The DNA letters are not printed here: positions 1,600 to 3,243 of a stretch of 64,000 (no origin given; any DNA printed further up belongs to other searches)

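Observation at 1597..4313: Sigma-54-driven RiPP-like cassette: 30-aa Cys peptide + RRE-like radical SAM/SPASM enzyme + MFS transporter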

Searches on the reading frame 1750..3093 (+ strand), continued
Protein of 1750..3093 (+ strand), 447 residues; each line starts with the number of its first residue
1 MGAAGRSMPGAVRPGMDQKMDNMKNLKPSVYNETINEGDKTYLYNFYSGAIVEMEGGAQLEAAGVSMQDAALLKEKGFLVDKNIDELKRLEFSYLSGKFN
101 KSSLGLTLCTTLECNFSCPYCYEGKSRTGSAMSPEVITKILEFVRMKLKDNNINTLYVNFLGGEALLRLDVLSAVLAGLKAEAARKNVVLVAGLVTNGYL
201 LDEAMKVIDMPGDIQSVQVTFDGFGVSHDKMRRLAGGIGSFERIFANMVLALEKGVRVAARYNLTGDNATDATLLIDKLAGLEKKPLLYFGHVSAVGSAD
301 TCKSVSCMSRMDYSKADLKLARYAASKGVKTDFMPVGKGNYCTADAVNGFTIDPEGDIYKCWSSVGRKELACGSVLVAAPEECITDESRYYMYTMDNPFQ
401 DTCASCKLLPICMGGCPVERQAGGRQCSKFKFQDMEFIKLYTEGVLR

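Call 32: search_protein_families(library=ncbifam, proteins=[L089:6001-7296:+, L077:6001-7290:+, L068:6001-7275:+, L011:5992-7281:+], max_evalue=1)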
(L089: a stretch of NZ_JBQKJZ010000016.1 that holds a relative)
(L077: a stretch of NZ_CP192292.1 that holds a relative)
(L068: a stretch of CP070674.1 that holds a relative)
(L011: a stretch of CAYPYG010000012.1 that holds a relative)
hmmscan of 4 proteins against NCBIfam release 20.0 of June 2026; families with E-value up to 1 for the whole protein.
L089:6001-7296:+ (432 aa): 65 families (the best 25 are shown)
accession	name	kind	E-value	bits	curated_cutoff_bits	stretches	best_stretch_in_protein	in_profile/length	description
TIGR04334.1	rSAM_Clo7bot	equivalog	2.1e-249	827.5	600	1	4-432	1-429/440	radical SAM/SPASM domain Clo7bot peptide maturase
TIGR04463.1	rSAM_vs_C_rich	equivalog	3.4e-92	309.5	525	1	8-419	1-404/438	TIGR04463 family radical SAM/SPASM RiPP maturase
NF038107.1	rSAM_NF038107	equivalog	1.1e-73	248.6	600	1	3-410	1-401/444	Cys-every-fifth radical SAM/SPASM peptide maturase CefB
NF052473.1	rSAM_FlmE_OhkG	exception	3.6e-63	213.9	500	1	3-431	1-450/481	FlmE/OhkG family radical SAM/SPASM peptide maturase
TIGR04280.1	geopep_mat_rSAM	hypoth_equivalog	2.6e-51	175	400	1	3-418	1-401/428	geopeptide radical SAM maturase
NF047865.1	rSAM_PapB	equivalog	1.2e-39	136.5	340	1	100-412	10-319/330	PapB family radical SAM/SPASM ranthipeptide maturase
NF041298.1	rSAM_mat_DynA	equivalog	2e-29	102.7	450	1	96-411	4-323/356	dynobactin maturation radical SAM/SPASM protein DynA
TIGR03906.1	quino_hemo_SAM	equivalog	5.6e-26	91.2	453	1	18-411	11-416/467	quinohemoprotein amine dehydrogenase maturation protein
TIGR04064.1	rSAM_nif11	equivalog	1.2e-25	90.2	518.7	1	17-412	11-403/459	nif11-like peptide radical SAM maturase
TIGR03974.1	rSAM_six_Cys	equivalog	2.7e-22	79.2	425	1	45-410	53-417/451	thioether cross-link-forming SCIFF peptide maturase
TIGR03942.1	sulfatase_rSAM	equivalog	3.6e-22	78.9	349.45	1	100-418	8-333/363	anaerobic sulfatase maturase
TIGR03978.1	rSAM_paired_1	equivalog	8.9e-22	77.5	370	1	62-275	49-266/466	His-Xaa-Ser system radical SAM maturase HxsB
TIGR04068.1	rSAM_ocin_clost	equivalog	1.4e-21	77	500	1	22-287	14-284/462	Cys-rich peptide radical SAM maturase CcpM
NF041718.1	rSAM_phane_AMC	equivalog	2.6e-21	76.1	425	1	95-282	8-191/362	cyclophane-forming radical SAM peptide maturase AmcB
TIGR04261.1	rSAM_GlyRichRpt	subfamily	1.2e-20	73.9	310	1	97-281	1-188/363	cyclophane-forming radical SAM/SPASM peptide maturase GrrM/OscB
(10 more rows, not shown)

L077:6001-7290:+ (430 aa): 74 families (the best 25 are shown)
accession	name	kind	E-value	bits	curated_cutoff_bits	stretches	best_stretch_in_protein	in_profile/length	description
TIGR04334.1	rSAM_Clo7bot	equivalog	5.1e-171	569.2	600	1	2-429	1-430/440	radical SAM/SPASM domain Clo7bot peptide maturase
TIGR04463.1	rSAM_vs_C_rich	equivalog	1e-88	298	525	1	6-426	1-422/438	TIGR04463 family radical SAM/SPASM RiPP maturase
NF038107.1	rSAM_NF038107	equivalog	4.3e-74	249.9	600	1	1-405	1-401/444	Cys-every-fifth radical SAM/SPASM peptide maturase CefB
NF052473.1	rSAM_FlmE_OhkG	exception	1.8e-59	201.8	500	1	1-428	1-451/481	FlmE/OhkG family radical SAM/SPASM peptide maturase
TIGR04280.1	geopep_mat_rSAM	hypoth_equivalog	1.3e-51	175.9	400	1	1-414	1-402/428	geopeptide radical SAM maturase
NF047865.1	rSAM_PapB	equivalog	1.2e-37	129.9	340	1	92-415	4-327/330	PapB family radical SAM/SPASM ranthipeptide maturase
NF041298.1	rSAM_mat_DynA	equivalog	4.2e-27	95.1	450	1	95-407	5-324/356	dynobactin maturation radical SAM/SPASM protein DynA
TIGR03942.1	sulfatase_rSAM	equivalog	5.2e-22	78.4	349.45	1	99-411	9-331/363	anaerobic sulfatase maturase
TIGR04068.1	rSAM_ocin_clost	equivalog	5.7e-22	78.2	500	1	35-240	26-237/462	Cys-rich peptide radical SAM maturase CcpM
TIGR04083.1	rSAM_pep_methan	hypoth_equivalog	2.7e-21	75.9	300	1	94-412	3-318/376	TIGR04083 family peptide-modifying radical SAM enzyme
TIGR04064.1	rSAM_nif11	equivalog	7.8e-21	74.3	518.7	2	12-235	8-224/459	nif11-like peptide radical SAM maturase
TIGR03974.1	rSAM_six_Cys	equivalog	1.6e-20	73.4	425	1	33-408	42-420/451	thioether cross-link-forming SCIFF peptide maturase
TIGR03978.1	rSAM_paired_1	equivalog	5.4e-19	68.3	370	1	56-271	45-265/466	His-Xaa-Ser system radical SAM maturase HxsB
TIGR03906.1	quino_hemo_SAM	equivalog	3.1e-18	65.7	453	1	11-422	6-432/467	quinohemoprotein amine dehydrogenase maturation protein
TIGR04136.1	rSAM_FibroRumin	equivalog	9.5e-18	64.3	400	1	65-410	66-424/458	FibroRumin system radical SAM peptide maturase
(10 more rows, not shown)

L068:6001-7275:+ (425 aa): 82 families (the best 25 are shown)
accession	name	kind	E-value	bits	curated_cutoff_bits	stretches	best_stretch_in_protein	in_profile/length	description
TIGR04334.1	rSAM_Clo7bot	equivalog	1.2e-109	366.9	600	1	5-425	1-423/440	radical SAM/SPASM domain Clo7bot peptide maturase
TIGR04463.1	rSAM_vs_C_rich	equivalog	1.1e-85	288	525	1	9-425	1-418/438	TIGR04463 family radical SAM/SPASM RiPP maturase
NF038107.1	rSAM_NF038107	equivalog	7.1e-65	219.5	600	1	60-408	47-403/444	Cys-every-fifth radical SAM/SPASM peptide maturase CefB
NF052473.1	rSAM_FlmE_OhkG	exception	1.2e-61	208.9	500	1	5-425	2-445/481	FlmE/OhkG family radical SAM/SPASM peptide maturase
TIGR04280.1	geopep_mat_rSAM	hypoth_equivalog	4.4e-59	200.6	400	1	18-410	17-397/428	geopeptide radical SAM maturase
NF047865.1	rSAM_PapB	equivalog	2.8e-41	141.8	340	1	103-408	8-319/330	PapB family radical SAM/SPASM ranthipeptide maturase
TIGR04068.1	rSAM_ocin_clost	equivalog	1.2e-26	93.7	500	1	23-242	14-233/462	Cys-rich peptide radical SAM maturase CcpM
TIGR03974.1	rSAM_six_Cys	equivalog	8.2e-26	90.9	425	2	105-239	104-242/451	thioether cross-link-forming SCIFF peptide maturase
TIGR03942.1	sulfatase_rSAM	equivalog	3.8e-25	88.7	349.45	2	105-239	8-146/363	anaerobic sulfatase maturase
TIGR04064.1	rSAM_nif11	equivalog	4.9e-24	84.9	518.7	2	34-244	20-230/459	nif11-like peptide radical SAM maturase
NF041298.1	rSAM_mat_DynA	equivalog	6.5e-24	84.6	450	1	101-408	4-324/356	dynobactin maturation radical SAM/SPASM protein DynA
TIGR04083.1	rSAM_pep_methan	hypoth_equivalog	1.4e-21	76.8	300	2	101-277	3-172/376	TIGR04083 family peptide-modifying radical SAM enzyme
TIGR03906.1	quino_hemo_SAM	equivalog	1.5e-21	76.6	453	2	100-256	96-259/467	quinohemoprotein amine dehydrogenase maturation protein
TIGR03978.1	rSAM_paired_1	equivalog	3.6e-19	68.9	370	1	60-318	42-299/466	His-Xaa-Ser system radical SAM maturase HxsB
NF041707.1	rSAM_YhhB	equivalog_domain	2e-18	66.5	445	1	107-259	11-175/369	cyclophane-forming radical SAM/SPASM peptide maturase YhhB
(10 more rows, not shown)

L011:5992-7281:+ (429 aa): 72 families (the best 25 are shown)
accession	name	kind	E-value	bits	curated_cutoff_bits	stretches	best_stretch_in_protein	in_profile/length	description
TIGR04334.1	rSAM_Clo7bot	equivalog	3.4e-71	240.2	600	1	53-419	59-430/440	radical SAM/SPASM domain Clo7bot peptide maturase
TIGR04463.1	rSAM_vs_C_rich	equivalog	3.4e-68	230.4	525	1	15-397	9-396/438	TIGR04463 family radical SAM/SPASM RiPP maturase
NF038107.1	rSAM_NF038107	equivalog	1.7e-60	205.1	600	1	4-397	2-402/444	Cys-every-fifth radical SAM/SPASM peptide maturase CefB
TIGR04280.1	geopep_mat_rSAM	hypoth_equivalog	1.7e-43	149.2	400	1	16-404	17-401/428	geopeptide radical SAM maturase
NF052473.1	rSAM_FlmE_OhkG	exception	8.9e-37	126.9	500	2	47-248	57-265/481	FlmE/OhkG family radical SAM/SPASM peptide maturase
NF047865.1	rSAM_PapB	equivalog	3.3e-32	112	340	1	85-400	4-321/330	PapB family radical SAM/SPASM ranthipeptide maturase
NF041298.1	rSAM_mat_DynA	equivalog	1.3e-26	93.5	450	1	88-413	5-338/356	dynobactin maturation radical SAM/SPASM protein DynA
TIGR04064.1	rSAM_nif11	equivalog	4.7e-19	68.4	518.7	2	85-230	79-223/459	nif11-like peptide radical SAM maturase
TIGR03906.1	quino_hemo_SAM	equivalog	1.2e-18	67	453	2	91-237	101-247/467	quinohemoprotein amine dehydrogenase maturation protein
TIGR03942.1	sulfatase_rSAM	equivalog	2.2e-18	66.5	349.45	2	92-280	9-196/363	anaerobic sulfatase maturase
TIGR03974.1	rSAM_six_Cys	equivalog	2.5e-16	59.6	425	2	92-253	105-268/451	thioether cross-link-forming SCIFF peptide maturase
NF040492.1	not_ScfB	exception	5.6e-16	58.4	855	2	92-254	103-268/450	ScfB-related radical SAM/SPASM orphan maturase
TIGR04051.1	rSAM_NirJ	equivalog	1.1e-15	57.5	515.45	1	93-304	11-207/354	heme d1 biosynthesis radical SAM protein NirJ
TIGR04068.1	rSAM_ocin_clost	equivalog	3.7e-15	55.8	500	1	47-232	47-233/462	Cys-rich peptide radical SAM maturase CcpM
TIGR04083.1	rSAM_pep_methan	hypoth_equivalog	1.7e-14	53.5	300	2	87-252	3-157/376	TIGR04083 family peptide-modifying radical SAM enzyme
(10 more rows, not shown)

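Call 33: predict_structure(alignment_id=A2)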
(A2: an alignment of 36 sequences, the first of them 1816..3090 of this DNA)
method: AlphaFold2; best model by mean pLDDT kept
length: 425 residues; sequences in the alignment: 36
mean_pLDDT: 88.7   pTM: 0.89
mean pLDDT of the five models: 88.7, 88.4, 87.9, 87.7, 86.6
residues with pLDDT >= 90: 249; 70-90: 144; 50-70: 31; < 50: 1
segments of 3 or more residues with pLDDT < 50: none
pLDDT, mean of each block of 10 residues (from residue 1): 86 86 91 72 81 94 94 91 94 81 68 96 88 92 88 97 96 95 95 96 93 87 98 97 93 98 96 63 85 95 94 81 91 93 89 83 89 85 89 85 78 87 76
secondary structure, 60 per line:
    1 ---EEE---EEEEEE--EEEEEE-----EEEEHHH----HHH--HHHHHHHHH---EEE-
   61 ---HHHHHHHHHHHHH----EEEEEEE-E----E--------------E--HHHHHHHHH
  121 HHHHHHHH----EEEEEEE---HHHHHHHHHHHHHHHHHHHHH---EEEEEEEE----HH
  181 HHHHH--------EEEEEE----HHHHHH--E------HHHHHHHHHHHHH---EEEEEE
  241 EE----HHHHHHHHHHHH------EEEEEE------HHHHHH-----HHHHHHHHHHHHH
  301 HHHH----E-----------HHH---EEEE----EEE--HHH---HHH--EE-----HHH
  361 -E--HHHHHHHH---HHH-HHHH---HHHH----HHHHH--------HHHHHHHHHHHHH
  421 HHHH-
elements in order: E4-6 E10-15 E18-23 E29-32 H45-53 E57-59 H64-76 E81-87 H112-128 E133-139 H143-163 E167-174 H179-185 E194-199 H204-209 H219-231 E235-242 H247-258 E265-270 H277-282 H288-304 E327-330 E335-337 H365-372 H380-383 H387-390 H395-399 H408-424

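Call 35: fold_search(model_id=the predicted structure, library=pdb)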
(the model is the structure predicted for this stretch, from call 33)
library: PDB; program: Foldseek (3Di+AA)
matches with E <= 10: 1392; with E <= 0.001: 97
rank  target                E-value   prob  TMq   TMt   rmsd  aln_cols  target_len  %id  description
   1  5why_A                1.7e-17  1.00  0.68  0.69   9.0       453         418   19  Structural Insights into Thioether Bond Formation in the Biosynthesis of Sactipeptides (released 2017-07-26)
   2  5why_B                1.8e-16  1.00  0.67  0.68   8.2       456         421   18  Structural Insights into Thioether Bond Formation in the Biosynthesis of Sactipeptides (released 2017-07-26)
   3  5wgg_A                4.0e-16  1.00  0.70  0.68   6.1       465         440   18  Structural Insights into Thioether Bond Formation in the Biosynthesis of Sactipeptides (released 2017-07-26)
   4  8vpo                  1.8e-14  1.00  0.69  0.66   5.5       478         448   18  X-Ray Crystal Structure of TigE from Paramaledivibacter caminithermalis (released 2024-02-07)
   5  5v1q_B                1.2e-12  1.00  0.56  0.54  11.6       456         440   13  Crystal structure of Streptococcus suis SuiB (released 2017-08-30)
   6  5v1t_A                6.2e-12  1.00  0.57  0.55  11.6       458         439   14  Crystal structure of Streptococcus suis SuiB bound to precursor peptide SuiA (released 2017-08-30)
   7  5v1s_A                7.0e-12  1.00  0.55  0.55  11.7       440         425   13  Crystal structure of Streptococcus suis SuiB bound to S-adenosylmethionine (released 2017-08-30)
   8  5v1q_A                8.3e-12  1.00  0.56  0.55  11.9       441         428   12  Crystal structure of Streptococcus suis SuiB (released 2017-08-30)
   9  4k36_A                9.9e-12  1.00  0.60  0.66   4.9       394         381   18  His6 tagged anSMEcpe with bound AdoMet (released 2013-05-08)
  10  6efn                  9.9e-12  1.00  0.50  0.55  11.4       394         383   17  Structure of a RiPP maturase, SkfB (released 2018-10-24)
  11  4k39_B                1.2e-11  1.00  0.63  0.74   4.6       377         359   20  Native anSMEcpe with bound AdoMet and Cp18Cys peptide (released 2013-05-08)
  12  9gm3_C                2.1e-11  1.00  0.58  0.65   6.0       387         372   17  Crystal structure of the complex formed between the radical SAM protein ChlB and the leader region of its precursor su (released 2025-06-25)
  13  5v1s_B                2.9e-11  1.00  0.52  0.52  11.8       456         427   13  Crystal structure of Streptococcus suis SuiB bound to S-adenosylmethionine (released 2017-08-30)
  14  4k38_A                3.1e-11  1.00  0.60  0.68   5.2       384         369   19  Native anSMEcpe with bound AdoMet and Kp18Cys peptide (released 2013-05-08)
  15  4k37_A                3.7e-11  1.00  0.62  0.71   4.7       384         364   19  Native anSMEcpe with bound AdoMet (released 2013-05-08)
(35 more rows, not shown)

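Call 46: find_encoding_contigs(protein=P0001, flank=10000, max_places=3)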
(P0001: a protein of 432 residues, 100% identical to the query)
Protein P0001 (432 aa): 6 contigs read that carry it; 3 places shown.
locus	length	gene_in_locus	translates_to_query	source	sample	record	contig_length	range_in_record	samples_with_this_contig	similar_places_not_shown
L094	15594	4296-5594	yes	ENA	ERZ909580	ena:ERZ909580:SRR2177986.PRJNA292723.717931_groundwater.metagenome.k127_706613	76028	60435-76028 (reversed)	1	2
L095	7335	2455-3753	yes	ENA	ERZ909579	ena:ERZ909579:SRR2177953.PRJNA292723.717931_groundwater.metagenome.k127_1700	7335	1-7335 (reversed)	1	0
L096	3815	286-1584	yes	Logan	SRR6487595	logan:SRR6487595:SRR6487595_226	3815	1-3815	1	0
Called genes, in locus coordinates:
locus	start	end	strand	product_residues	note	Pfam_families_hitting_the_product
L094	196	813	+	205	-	-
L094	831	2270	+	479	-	-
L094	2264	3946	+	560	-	PF00512:HisKA (weak), PF02518:HATPase_c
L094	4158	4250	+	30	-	-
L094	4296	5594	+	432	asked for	PF04055:Radical_SAM, PF13353:Fer4_12 (weak)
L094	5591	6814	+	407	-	PF07690:MFS_1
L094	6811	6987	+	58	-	-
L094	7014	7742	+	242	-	-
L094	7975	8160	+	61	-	-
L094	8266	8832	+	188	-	-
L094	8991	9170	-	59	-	-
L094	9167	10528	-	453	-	PF00072:Response_reg, PF00158:Sigma54_activat, PF07724:AAA_2 (faint), PF13191:AAA_16 (weak), PF14532:Sigma54_activ_2, PF00004:AAA, PF07728:AAA_5, PF25601:AAA_lid_14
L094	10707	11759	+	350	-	PF04552:Sigma54_DBD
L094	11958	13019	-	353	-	PF07661:MORN_2 (faint)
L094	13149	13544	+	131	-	PF02082:Rrf2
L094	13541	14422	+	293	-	PF00037:Fer4 (faint), PF12837:Fer4_6 (weak), PF12838:Fer4_7 (faint), PF13187:Fer4_9 (faint), PF13237:Fer4_10 (weak), PF14697:Fer4_21 (faint), PF27217:AF_0155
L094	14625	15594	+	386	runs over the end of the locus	PF00155:Aminotran_1_2, PF01041:DegT_DnrJ_EryC1 (weak)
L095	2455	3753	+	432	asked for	PF04055:Radical_SAM, PF13353:Fer4_12 (weak)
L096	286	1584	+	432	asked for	PF04055:Radical_SAM, PF13353:Fer4_12 (weak)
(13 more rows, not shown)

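Call 47: search_protein_families(library=pfam, proteins=[L094:831-2270:+, L094:196-813:+, L094:2264-3946:+, L007:2393-3838:-, L007:4112-5599:+, L007:9680-10333:+], max_evalue=0.1)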
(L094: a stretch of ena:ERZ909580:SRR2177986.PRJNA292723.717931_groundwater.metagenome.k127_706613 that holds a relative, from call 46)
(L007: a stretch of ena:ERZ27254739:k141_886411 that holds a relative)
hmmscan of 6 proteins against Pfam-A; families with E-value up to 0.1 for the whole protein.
L094:831-2270:+ (479 aa): 0 families

L094:196-813:+ (205 aa): 0 families

L094:2264-3946:+ (560 aa): 5 families
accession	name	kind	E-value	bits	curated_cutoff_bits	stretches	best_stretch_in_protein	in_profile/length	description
PF02518.31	HATPase_c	-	7e-22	78.4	26.4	1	347-450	3-109/111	Histidine kinase-, DNA gyrase B-, and HSP90-like ATPase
PF00512.31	HisKA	-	3.5e-07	30.6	26.9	1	241-293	4-62/66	His Kinase A (phospho-acceptor) domain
PF14501.12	HATPase_c_5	-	0.00019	21.7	22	1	347-435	3-89/102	GHKL domain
PF13581.12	HATPase_c_2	-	0.00037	20.9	27.4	1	359-422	45-108/127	Histidine kinase-like ATPase domain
PF13589.12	HATPase_c_3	-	0.022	15.2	25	1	352-406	5-58/137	Histidine kinase-, DNA gyrase B-, and HSP90-like ATPase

L007:2393-3838:- (481 aa): 1 family
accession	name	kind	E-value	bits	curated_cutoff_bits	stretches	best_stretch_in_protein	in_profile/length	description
PF00496.27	SBP_bac_5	-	1.5e-23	84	32.4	1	60-207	4-140/368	Bacterial extracellular solute-binding proteins, family 5 Middle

L007:4112-5599:+ (495 aa): 5 families
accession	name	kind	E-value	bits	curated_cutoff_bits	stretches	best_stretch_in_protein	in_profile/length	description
PF02518.31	HATPase_c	-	1.3e-23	84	26.4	1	281-385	3-110/111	Histidine kinase-, DNA gyrase B-, and HSP90-like ATPase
PF00512.31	HisKA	-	3.7e-06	27.3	26.9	1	179-227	8-62/66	His Kinase A (phospho-acceptor) domain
PF14501.12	HATPase_c_5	-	7e-05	23.1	22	1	281-371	3-91/102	GHKL domain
PF13581.12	HATPase_c_2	-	0.0076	16.7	27.4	1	292-354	40-106/127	Histidine kinase-like ATPase domain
PF13589.12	HATPase_c_3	-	0.041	14.3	25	1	286-337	5-55/137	Histidine kinase-, DNA gyrase B-, and HSP90-like ATPase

L007:9680-10333:+ (217 aa): 0 families
